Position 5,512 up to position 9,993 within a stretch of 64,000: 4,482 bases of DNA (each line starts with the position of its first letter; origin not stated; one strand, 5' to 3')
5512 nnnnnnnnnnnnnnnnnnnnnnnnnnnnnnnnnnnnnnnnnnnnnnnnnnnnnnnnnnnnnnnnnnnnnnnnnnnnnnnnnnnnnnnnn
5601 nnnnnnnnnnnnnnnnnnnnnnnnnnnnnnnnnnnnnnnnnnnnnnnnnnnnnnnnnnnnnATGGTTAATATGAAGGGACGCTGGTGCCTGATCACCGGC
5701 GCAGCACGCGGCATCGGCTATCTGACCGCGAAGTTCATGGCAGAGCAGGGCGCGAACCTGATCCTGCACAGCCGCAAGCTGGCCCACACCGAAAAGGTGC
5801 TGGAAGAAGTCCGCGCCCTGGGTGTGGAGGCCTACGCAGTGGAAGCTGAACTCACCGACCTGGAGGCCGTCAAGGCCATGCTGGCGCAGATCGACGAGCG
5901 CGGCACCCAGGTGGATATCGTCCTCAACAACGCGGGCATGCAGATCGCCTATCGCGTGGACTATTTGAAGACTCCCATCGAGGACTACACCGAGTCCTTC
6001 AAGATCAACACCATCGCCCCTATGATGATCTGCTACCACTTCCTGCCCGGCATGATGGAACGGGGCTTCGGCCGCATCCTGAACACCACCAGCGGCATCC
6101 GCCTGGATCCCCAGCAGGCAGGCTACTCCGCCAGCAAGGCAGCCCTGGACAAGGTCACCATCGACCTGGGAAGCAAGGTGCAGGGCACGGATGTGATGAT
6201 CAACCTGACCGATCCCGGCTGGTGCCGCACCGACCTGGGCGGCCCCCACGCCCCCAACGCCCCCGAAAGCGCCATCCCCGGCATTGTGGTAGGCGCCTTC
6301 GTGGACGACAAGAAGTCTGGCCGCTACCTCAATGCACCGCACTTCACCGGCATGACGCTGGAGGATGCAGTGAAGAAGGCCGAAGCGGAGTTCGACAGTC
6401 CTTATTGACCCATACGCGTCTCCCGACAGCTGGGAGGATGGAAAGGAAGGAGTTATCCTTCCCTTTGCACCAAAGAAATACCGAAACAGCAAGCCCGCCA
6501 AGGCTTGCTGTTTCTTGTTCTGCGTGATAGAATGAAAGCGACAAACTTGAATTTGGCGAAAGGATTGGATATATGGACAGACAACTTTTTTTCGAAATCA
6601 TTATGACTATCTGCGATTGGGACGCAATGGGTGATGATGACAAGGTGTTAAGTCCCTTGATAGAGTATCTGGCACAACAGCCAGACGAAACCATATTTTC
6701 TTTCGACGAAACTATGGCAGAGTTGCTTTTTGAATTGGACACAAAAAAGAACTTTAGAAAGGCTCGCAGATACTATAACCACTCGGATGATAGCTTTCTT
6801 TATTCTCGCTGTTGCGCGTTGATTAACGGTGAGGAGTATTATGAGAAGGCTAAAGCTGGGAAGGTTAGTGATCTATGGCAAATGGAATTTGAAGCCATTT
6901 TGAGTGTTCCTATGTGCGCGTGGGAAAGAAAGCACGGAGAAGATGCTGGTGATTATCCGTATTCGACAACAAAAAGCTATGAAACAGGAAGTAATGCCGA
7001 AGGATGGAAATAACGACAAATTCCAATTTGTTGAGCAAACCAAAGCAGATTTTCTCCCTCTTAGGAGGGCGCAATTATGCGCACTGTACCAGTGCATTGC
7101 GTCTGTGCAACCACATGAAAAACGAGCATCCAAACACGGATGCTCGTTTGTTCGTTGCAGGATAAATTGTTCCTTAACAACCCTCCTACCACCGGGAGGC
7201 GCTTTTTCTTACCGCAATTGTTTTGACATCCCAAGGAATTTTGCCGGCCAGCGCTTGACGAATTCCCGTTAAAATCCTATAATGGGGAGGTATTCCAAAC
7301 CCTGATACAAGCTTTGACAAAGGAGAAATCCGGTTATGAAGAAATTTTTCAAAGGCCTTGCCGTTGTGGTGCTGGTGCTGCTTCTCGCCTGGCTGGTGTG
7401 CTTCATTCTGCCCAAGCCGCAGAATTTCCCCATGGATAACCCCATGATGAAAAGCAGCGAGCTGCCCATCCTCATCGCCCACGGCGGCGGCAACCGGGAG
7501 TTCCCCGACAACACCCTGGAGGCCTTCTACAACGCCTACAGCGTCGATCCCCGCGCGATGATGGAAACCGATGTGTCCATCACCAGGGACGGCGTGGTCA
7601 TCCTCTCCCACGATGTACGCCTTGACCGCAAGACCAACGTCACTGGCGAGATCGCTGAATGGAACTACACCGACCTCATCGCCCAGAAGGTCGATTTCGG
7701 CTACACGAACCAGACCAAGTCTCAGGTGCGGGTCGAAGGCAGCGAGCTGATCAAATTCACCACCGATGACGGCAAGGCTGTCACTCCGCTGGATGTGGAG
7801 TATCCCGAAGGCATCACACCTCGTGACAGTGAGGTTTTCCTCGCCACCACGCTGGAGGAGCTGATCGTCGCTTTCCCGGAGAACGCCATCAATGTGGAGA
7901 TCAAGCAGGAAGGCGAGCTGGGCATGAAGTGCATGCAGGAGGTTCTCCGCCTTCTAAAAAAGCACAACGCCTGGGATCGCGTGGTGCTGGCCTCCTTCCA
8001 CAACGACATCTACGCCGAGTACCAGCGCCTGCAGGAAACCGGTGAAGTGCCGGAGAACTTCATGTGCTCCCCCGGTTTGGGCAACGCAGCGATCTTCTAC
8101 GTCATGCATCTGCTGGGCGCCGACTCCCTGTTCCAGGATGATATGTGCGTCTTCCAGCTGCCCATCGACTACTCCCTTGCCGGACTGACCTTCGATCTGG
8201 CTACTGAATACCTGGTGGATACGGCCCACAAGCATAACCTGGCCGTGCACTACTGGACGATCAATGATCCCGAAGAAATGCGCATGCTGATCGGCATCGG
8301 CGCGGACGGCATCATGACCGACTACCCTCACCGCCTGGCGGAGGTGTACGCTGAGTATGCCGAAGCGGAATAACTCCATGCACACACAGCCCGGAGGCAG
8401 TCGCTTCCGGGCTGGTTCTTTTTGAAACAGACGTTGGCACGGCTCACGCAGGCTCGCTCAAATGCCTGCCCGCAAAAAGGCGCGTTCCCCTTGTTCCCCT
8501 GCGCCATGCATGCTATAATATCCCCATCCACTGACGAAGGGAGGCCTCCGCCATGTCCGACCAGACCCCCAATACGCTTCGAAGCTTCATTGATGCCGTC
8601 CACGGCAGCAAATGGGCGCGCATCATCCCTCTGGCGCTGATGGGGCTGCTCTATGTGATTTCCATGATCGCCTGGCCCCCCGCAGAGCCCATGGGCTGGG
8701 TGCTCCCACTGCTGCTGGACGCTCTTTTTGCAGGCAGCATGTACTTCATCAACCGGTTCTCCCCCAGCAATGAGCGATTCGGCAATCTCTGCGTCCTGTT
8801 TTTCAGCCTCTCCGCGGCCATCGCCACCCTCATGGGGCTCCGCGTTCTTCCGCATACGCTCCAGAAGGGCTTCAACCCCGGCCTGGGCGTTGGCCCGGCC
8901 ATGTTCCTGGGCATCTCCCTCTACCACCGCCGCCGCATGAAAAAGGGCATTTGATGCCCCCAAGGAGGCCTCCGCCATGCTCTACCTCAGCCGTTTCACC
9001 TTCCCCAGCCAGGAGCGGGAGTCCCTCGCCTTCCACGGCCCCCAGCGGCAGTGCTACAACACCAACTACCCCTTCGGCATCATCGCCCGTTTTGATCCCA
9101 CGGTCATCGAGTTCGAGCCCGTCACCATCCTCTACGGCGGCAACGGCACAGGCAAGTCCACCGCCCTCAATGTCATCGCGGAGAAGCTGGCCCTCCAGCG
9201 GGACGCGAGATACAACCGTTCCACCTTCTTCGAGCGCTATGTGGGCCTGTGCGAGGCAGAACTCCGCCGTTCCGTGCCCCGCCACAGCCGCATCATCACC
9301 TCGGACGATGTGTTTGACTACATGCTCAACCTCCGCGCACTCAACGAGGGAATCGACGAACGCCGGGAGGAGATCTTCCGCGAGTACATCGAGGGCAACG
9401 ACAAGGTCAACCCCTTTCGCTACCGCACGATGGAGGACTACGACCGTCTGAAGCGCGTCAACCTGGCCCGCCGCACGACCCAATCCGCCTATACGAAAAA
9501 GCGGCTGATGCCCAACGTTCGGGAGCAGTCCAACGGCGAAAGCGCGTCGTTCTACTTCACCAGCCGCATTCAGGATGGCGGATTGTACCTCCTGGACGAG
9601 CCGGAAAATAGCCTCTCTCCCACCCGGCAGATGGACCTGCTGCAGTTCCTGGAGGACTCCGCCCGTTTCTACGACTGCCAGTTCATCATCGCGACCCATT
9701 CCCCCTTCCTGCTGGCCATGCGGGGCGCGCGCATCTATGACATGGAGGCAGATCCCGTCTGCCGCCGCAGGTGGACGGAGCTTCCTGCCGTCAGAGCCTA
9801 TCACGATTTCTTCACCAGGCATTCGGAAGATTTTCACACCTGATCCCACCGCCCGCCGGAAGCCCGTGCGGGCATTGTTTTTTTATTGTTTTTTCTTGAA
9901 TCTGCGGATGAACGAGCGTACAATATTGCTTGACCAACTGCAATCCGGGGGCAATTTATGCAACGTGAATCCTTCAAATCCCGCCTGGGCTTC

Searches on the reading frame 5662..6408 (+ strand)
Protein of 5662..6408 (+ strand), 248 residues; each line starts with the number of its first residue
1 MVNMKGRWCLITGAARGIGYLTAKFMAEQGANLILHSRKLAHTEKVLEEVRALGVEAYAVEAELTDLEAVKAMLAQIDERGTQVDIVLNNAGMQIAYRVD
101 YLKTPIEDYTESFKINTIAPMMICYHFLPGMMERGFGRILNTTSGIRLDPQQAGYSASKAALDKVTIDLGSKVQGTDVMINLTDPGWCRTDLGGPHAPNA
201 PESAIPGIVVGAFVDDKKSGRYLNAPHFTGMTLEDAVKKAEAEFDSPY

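Call 79: search_protein_families(library=pfam, proteins=[window:5662-6408:+], max_evalue=0.0001)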
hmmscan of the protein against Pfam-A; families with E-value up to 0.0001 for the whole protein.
window:5662-6408:+ (248 aa): 3 families
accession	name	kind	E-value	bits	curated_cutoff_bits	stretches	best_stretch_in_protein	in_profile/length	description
PF00106.31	adh_short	-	2.4e-39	135.3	26.6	1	8-194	2-188/195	short chain dehydrogenase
PF13561.12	adh_short_C2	-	6.6e-31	108.1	27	1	13-193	1-181/236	Enoyl-(Acyl carrier protein) reductase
PF08659.16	KR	-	6.4e-12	46.2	22.6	1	9-96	3-94/180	KR domain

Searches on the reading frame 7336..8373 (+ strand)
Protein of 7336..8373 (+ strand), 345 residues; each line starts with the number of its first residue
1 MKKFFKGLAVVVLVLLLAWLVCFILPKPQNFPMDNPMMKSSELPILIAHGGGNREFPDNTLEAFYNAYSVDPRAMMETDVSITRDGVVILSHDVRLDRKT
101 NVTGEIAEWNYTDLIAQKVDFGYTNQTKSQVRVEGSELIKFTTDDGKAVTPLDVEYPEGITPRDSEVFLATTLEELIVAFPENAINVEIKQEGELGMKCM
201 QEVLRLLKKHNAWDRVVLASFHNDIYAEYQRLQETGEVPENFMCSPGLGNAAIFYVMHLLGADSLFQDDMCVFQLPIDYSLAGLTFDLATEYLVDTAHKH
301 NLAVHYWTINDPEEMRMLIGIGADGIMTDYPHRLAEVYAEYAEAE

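Call 79: search_protein_families(library=pfam, proteins=[window:7336-8373:+], max_evalue=0.0001)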
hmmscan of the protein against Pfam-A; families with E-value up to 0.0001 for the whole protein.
window:7336-8373:+ (345 aa): 2 families
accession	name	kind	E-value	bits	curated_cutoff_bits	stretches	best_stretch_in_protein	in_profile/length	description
PF03009.23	GDPD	-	1.4e-32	114.2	23.6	1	49-331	1-242/244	Glycerophosphoryl diester phosphodiesterase family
PF13653.12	GDPD_2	-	3.8e-06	27.6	27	1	307-331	5-29/30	Glycerophosphoryl diester phosphodiesterase family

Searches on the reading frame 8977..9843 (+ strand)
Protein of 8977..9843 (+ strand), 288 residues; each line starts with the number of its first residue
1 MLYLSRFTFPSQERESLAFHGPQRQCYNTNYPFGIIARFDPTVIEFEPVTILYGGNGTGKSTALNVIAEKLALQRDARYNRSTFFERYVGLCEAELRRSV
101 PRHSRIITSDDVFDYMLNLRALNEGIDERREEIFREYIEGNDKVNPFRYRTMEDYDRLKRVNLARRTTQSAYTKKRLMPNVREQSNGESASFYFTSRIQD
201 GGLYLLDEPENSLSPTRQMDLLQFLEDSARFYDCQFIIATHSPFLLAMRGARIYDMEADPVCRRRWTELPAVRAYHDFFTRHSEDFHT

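Call 79: search_protein_families(library=pfam, proteins=[window:8977-9843:+], max_evalue=0.0001)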
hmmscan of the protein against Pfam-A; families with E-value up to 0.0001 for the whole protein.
window:8977-9843:+ (288 aa): 5 families
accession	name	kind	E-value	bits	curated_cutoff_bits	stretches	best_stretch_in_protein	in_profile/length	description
PF13304.12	AAA_21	-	6.7e-15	56.4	27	1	185-247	239-304/304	AAA domain, putative AbiEii toxin, Type IV TA system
PF13175.12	AAA_15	-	4.5e-12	46.7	32.1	1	196-245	324-373/374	AAA ATPase domain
PF00005.33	ABC_tran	-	6.2e-05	24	25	0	49-209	13-135/137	ABC transporter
PF13476.12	AAA_23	-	8.2e-05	23.8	27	1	39-79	10-49/201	AAA domain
PF02463.25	SMC_N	-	9.6e-05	22.3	40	0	198-243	156-199/220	RecF/RecN/SMC N terminal domain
